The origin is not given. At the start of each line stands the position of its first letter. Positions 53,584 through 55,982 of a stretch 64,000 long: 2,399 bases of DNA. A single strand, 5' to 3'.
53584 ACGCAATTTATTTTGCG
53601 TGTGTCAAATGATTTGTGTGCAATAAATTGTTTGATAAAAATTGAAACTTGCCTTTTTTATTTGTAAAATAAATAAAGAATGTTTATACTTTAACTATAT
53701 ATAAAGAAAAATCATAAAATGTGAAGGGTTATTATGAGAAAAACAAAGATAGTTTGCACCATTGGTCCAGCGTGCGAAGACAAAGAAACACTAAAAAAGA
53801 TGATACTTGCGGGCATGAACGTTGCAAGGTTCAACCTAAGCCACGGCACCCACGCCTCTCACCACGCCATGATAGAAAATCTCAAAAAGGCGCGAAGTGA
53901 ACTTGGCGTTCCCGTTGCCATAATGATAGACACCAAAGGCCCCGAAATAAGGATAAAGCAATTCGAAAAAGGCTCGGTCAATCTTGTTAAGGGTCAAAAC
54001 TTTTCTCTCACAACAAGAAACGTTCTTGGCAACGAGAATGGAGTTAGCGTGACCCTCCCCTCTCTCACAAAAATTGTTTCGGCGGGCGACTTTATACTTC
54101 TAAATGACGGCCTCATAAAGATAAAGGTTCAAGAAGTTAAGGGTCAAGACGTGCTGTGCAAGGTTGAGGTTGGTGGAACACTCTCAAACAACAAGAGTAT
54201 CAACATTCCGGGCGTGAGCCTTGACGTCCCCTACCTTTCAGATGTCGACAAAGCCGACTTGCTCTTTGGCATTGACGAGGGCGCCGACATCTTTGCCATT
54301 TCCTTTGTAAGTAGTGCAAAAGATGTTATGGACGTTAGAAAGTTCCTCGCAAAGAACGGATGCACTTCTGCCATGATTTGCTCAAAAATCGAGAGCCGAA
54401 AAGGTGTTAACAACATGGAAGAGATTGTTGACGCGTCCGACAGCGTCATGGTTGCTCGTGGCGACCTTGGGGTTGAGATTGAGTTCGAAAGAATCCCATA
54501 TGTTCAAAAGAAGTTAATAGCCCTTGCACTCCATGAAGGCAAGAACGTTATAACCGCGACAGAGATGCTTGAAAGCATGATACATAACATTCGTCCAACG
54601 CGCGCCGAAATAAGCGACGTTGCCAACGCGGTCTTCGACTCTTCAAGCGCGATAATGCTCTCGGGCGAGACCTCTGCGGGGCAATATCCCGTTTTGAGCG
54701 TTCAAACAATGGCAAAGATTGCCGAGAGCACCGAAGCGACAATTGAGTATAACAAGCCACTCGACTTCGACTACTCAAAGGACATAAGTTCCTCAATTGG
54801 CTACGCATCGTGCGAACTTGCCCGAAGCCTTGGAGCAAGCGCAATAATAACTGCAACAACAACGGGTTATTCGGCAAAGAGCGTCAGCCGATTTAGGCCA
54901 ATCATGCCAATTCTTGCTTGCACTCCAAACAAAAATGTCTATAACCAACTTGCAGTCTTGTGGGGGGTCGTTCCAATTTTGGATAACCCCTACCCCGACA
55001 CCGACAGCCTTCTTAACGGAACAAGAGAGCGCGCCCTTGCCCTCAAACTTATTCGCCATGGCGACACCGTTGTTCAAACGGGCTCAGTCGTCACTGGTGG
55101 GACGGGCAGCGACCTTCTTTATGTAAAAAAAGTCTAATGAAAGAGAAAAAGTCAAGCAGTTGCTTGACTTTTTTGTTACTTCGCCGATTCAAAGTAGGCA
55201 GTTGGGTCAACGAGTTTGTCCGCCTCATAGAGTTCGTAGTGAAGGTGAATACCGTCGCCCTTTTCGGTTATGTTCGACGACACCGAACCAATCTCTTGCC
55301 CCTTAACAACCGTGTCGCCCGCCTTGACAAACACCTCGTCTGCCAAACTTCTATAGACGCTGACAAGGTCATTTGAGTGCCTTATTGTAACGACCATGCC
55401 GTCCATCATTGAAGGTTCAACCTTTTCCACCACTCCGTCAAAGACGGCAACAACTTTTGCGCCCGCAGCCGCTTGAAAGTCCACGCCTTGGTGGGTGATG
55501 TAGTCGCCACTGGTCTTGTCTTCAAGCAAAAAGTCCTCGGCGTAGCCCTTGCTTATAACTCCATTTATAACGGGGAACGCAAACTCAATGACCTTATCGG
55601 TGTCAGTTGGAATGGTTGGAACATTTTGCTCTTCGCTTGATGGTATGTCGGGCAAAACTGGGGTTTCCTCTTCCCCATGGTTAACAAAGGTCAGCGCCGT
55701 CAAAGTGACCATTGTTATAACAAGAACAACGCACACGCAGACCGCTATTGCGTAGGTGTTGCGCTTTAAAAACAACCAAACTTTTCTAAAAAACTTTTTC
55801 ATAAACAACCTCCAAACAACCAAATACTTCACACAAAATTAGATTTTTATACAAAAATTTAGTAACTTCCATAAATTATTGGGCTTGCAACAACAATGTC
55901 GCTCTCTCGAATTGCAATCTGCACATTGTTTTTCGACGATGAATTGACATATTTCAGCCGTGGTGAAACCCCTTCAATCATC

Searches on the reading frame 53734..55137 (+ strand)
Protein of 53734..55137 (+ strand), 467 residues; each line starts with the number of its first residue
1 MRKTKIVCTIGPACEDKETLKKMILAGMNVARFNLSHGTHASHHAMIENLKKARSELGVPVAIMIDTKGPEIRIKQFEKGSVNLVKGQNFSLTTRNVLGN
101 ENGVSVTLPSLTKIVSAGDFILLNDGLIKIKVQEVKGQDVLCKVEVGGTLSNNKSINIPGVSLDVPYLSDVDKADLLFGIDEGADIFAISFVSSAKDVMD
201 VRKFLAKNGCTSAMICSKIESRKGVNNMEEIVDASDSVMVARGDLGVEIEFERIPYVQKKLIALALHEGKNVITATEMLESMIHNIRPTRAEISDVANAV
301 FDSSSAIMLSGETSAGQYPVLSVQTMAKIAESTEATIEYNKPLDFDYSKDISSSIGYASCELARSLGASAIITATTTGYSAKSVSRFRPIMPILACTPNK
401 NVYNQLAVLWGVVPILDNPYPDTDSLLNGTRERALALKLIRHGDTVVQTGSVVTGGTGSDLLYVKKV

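Call 10: search_protein_families(library=pfam, proteins=[window:53734-55137:+])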
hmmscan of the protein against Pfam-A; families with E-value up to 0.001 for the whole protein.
window:53734-55137:+ (467 aa): 3 families
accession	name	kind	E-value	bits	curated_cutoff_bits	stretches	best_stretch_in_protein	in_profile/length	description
PF00224.27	PK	-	2.7e-116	388.7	30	1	1-323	1-328/328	Pyruvate kinase, barrel domain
PF02887.21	PK_C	-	2.9e-27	95.5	28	1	354-458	2-106/114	Pyruvate kinase, alpha/beta domain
PF03328.21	HpcH_HpaI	-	1.2e-05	25.1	25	1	174-242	76-151/221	HpcH/HpaI aldolase/citrate lyase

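Call 18: find_encoding_contigs(protein=window:53734-55137:+, flank=10000, max_places=10)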
Protein window:53734-55137:+ (467 aa): no gene with exactly this product is on record in the collection.

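Call 49: list_cluster_members(proteins=[L026:3365-4390:+, L055:6614-7798:-, L043:6115-6720:-, L028:3678-5126:-, L043:7582-8229:-, L027:2612-3340:-, L026:5126-5986:+, window:53734-55137:+, window:24788-25285:-])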
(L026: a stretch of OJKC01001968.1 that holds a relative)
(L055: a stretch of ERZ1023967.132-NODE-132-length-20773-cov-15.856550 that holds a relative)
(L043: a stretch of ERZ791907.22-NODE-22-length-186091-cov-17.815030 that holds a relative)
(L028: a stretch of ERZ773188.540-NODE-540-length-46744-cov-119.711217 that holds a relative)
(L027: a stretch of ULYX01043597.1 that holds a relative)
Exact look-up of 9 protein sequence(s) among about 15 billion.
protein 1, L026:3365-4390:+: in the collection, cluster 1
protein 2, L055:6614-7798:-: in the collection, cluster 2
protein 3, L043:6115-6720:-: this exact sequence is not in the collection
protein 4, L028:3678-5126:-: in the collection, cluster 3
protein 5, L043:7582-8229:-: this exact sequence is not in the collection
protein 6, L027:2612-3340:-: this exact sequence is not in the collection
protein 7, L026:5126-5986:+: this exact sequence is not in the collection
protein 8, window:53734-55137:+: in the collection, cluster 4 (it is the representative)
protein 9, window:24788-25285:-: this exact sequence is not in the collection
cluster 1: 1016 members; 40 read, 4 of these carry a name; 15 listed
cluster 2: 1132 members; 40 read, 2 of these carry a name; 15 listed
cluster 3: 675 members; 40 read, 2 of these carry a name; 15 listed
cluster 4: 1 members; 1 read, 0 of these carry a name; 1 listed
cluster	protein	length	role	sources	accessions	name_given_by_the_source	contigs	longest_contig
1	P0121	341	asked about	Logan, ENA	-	-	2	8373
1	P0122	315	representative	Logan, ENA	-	-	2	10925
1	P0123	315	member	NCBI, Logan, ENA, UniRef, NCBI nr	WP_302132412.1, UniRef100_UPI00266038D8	homoserine O-succinyltransferase [uncultured Dialister sp.] | homoserine O-succinyltransferase n=1 Tax=uncultured Dialister sp. TaxID=278064 ...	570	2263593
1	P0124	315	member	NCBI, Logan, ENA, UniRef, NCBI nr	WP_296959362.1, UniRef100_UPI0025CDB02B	homoserine O-succinyltransferase [uncultured Dialister sp.] | homoserine O-succinyltransferase n=1 Tax=uncultured Dialister sp. TaxID=278064 ...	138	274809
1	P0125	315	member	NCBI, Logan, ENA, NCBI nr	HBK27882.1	MAG TPA: homoserine O-succinyltransferase [Dialister sp.] | homoserine O-succinyltransferase [Dialister sp.]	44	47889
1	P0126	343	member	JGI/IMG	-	homoserine O-succinyltransferase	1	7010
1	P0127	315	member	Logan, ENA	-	-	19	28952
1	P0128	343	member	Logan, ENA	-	-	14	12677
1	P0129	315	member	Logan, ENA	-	-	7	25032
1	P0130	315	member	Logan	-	-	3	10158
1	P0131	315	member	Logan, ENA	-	-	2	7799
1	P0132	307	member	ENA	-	-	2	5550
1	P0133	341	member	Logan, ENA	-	-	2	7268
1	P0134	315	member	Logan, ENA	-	-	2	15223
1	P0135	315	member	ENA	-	-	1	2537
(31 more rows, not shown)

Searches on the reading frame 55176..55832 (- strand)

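Call 10: search_protein_families(library=pfam, proteins=[window:55176-55832:-])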
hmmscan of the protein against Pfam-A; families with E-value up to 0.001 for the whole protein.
window:55176-55832:- (218 aa): 1 family
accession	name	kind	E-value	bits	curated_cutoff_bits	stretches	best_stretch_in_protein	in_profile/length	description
PF01551.29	Peptidase_M23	-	1.5e-22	80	28.7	1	113-210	2-96/96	Peptidase family M23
